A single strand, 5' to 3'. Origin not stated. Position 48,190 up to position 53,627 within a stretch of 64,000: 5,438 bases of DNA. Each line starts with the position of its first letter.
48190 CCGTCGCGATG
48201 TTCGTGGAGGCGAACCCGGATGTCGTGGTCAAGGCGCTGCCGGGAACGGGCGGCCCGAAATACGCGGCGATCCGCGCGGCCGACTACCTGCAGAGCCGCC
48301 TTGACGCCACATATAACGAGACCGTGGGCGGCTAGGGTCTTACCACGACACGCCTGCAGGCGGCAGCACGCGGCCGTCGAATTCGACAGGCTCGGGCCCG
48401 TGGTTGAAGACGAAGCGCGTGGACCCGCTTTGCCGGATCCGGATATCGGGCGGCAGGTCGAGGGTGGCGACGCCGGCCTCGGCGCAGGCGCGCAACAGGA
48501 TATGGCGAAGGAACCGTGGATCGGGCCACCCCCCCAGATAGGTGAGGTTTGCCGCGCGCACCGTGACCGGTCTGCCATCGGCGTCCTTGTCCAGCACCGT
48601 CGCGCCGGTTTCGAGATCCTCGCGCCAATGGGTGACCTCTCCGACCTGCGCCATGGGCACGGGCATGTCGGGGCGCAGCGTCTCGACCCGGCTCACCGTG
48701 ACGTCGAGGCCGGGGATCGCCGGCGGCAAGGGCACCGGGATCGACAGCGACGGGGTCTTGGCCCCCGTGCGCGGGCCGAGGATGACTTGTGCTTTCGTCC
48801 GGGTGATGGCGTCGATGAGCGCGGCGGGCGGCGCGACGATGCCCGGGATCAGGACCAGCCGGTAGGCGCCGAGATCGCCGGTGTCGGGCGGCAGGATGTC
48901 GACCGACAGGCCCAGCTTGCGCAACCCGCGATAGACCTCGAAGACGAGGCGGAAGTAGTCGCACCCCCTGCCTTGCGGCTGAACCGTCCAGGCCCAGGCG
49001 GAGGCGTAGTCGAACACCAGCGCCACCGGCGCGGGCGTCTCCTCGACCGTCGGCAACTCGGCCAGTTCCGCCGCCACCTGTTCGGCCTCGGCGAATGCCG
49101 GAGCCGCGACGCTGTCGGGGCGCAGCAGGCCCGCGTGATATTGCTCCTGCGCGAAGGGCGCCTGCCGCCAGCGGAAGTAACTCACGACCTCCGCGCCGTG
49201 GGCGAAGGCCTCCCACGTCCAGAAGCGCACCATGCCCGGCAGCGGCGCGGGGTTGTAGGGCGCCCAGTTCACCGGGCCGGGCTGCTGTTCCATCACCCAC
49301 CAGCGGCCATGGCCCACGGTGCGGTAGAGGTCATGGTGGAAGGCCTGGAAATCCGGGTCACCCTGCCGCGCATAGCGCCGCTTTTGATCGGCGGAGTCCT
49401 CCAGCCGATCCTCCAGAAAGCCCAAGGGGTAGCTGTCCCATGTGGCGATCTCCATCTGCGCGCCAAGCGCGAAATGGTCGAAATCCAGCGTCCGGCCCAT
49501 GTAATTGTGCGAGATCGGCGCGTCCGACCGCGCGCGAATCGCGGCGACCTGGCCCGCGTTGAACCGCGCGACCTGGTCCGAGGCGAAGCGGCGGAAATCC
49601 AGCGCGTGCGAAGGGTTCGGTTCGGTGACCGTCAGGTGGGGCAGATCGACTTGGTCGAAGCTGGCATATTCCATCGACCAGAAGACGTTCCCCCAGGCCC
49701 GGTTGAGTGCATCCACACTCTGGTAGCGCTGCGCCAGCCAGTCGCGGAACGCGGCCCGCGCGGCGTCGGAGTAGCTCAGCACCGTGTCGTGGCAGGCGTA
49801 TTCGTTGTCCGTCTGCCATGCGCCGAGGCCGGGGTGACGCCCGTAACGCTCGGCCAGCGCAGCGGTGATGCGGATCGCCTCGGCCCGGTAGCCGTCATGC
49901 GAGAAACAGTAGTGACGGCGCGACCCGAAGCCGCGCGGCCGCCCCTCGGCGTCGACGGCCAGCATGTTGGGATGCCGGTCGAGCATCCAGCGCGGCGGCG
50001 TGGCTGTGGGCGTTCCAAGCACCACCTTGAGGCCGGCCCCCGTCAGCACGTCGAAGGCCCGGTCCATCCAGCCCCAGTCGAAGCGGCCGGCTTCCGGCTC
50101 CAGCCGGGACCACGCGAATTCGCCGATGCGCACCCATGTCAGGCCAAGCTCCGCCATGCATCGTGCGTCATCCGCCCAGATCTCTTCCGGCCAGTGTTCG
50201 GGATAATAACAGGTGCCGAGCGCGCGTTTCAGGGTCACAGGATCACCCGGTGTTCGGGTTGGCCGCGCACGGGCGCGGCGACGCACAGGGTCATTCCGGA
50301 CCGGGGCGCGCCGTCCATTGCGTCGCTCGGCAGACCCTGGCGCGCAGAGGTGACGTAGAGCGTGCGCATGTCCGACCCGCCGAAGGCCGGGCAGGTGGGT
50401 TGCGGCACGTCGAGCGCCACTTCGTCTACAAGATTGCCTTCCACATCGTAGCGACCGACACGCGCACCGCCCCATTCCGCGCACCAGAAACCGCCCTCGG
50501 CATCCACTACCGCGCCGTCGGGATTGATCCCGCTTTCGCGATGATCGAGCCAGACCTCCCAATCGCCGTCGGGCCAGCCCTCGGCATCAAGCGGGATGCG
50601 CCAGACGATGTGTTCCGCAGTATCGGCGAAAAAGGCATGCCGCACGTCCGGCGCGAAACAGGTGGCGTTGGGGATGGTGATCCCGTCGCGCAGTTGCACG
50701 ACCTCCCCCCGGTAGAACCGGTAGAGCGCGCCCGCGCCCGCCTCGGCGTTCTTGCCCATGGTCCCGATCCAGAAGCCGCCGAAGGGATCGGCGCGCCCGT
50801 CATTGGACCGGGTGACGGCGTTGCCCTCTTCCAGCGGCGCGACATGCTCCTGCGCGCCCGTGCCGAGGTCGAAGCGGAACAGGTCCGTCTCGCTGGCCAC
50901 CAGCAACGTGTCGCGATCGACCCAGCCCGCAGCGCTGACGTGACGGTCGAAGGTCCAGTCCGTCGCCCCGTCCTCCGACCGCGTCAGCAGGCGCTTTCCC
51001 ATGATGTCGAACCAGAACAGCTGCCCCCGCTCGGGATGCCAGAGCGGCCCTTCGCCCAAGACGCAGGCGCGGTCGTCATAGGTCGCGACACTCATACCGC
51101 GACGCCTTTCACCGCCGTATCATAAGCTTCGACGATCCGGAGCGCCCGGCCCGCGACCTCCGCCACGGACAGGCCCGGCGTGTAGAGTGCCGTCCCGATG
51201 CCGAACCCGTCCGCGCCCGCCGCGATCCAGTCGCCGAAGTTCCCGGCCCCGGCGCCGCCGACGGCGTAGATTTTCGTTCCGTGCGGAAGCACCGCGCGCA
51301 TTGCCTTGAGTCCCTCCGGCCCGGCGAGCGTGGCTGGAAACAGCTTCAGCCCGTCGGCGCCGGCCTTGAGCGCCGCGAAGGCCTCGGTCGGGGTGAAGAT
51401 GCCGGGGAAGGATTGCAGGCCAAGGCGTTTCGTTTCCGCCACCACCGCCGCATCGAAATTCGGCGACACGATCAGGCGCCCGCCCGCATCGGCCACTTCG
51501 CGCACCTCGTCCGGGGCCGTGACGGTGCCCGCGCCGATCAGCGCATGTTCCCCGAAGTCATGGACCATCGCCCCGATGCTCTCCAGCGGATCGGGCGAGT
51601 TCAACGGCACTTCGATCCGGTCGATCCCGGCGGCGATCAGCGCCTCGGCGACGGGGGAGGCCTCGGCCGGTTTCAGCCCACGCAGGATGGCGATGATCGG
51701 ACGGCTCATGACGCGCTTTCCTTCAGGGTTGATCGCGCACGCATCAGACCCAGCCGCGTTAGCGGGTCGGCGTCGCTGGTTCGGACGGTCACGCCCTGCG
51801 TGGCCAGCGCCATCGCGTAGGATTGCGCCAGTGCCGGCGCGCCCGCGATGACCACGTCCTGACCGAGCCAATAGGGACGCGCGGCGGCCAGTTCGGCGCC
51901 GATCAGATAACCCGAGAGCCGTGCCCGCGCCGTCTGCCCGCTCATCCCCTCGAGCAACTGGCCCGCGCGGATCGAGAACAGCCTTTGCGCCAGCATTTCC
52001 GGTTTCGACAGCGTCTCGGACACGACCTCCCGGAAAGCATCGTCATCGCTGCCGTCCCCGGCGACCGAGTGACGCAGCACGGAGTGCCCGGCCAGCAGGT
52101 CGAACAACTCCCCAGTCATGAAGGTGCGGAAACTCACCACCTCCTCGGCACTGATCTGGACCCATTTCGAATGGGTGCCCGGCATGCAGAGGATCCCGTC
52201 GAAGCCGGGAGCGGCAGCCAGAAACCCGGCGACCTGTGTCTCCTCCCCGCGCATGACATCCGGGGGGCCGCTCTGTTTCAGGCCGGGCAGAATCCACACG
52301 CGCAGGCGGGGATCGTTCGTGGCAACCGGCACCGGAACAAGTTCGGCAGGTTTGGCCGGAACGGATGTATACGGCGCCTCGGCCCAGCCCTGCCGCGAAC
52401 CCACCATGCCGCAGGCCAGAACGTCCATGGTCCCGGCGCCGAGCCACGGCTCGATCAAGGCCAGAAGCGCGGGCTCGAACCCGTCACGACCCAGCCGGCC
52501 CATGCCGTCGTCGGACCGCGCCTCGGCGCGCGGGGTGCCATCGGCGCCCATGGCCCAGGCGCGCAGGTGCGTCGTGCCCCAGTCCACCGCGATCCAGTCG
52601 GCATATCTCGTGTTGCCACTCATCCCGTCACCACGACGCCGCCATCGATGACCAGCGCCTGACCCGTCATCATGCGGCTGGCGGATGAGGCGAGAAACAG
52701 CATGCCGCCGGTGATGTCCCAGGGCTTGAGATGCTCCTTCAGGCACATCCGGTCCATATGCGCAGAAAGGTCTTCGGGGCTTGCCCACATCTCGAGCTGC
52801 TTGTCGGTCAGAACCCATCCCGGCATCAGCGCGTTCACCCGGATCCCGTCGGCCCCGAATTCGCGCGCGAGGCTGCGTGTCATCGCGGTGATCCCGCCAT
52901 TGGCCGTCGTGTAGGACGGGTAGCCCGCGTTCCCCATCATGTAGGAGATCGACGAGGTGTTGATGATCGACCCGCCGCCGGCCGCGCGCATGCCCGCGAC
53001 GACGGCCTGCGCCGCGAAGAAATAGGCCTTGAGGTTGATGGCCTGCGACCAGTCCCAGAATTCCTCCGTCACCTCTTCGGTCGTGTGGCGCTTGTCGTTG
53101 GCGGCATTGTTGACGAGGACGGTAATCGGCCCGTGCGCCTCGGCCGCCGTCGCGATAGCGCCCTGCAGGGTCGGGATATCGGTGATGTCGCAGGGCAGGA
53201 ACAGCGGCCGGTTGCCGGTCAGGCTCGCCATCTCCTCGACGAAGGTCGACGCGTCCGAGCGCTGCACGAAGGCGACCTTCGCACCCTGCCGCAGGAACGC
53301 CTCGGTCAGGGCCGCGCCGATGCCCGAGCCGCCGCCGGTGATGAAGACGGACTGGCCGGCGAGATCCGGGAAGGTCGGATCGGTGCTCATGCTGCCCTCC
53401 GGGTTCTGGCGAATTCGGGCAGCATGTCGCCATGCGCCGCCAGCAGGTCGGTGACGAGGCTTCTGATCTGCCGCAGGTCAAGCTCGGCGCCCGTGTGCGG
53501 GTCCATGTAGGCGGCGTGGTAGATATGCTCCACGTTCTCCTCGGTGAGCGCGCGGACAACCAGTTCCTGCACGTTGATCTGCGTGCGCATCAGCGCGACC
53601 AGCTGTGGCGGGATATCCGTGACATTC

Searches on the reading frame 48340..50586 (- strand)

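Call 7: search_protein_families(library=pfam, proteins=[window:48340-50586:-])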
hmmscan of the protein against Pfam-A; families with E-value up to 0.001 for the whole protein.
window:48340-50586:- (748 aa): 2 families
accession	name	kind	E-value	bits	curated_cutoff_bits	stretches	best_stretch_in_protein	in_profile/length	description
PF02449.21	Glyco_hydro_42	-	2.9e-148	494.7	21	1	126-510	1-375/376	Beta-galactosidase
PF08532.16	Glyco_hydro_42M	-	8.5e-19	68.3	25.8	1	519-706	1-206/207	Beta-galactosidase trimerisation domain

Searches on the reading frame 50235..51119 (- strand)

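Call 20: search_protein_families(library=pfam, proteins=[window:50235-51119:-], max_evalue=0.00001)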
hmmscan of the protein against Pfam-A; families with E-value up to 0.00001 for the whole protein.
window:50235-51119:- (294 aa): 1 family
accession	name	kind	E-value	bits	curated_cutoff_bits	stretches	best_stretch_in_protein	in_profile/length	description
PF08450.18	SGL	-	6.3e-66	222.9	26.3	1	21-260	1-246/246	SMP-30/Gluconolactonase/LRE-like region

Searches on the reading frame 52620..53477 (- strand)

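Call 20: search_protein_families(library=pfam, proteins=[window:52620-53477:-], max_evalue=0.00001)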
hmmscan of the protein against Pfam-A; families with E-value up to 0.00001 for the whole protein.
window:52620-53477:- (285 aa): 4 families
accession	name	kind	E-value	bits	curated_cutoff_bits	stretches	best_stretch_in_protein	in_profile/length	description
PF13561.12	adh_short_C2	-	1.3e-52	179.2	27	1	51-281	6-235/236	Enoyl-(Acyl carrier protein) reductase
PF00106.31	adh_short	-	1.8e-44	152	26.6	1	43-227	2-187/195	short chain dehydrogenase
PF08659.16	KR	-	2.5e-12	47.5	22.6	1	44-205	3-165/180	KR domain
PF23441.1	SDR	-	4.5e-06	26.7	27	1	39-226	5-198/258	SDR-like rossmann domain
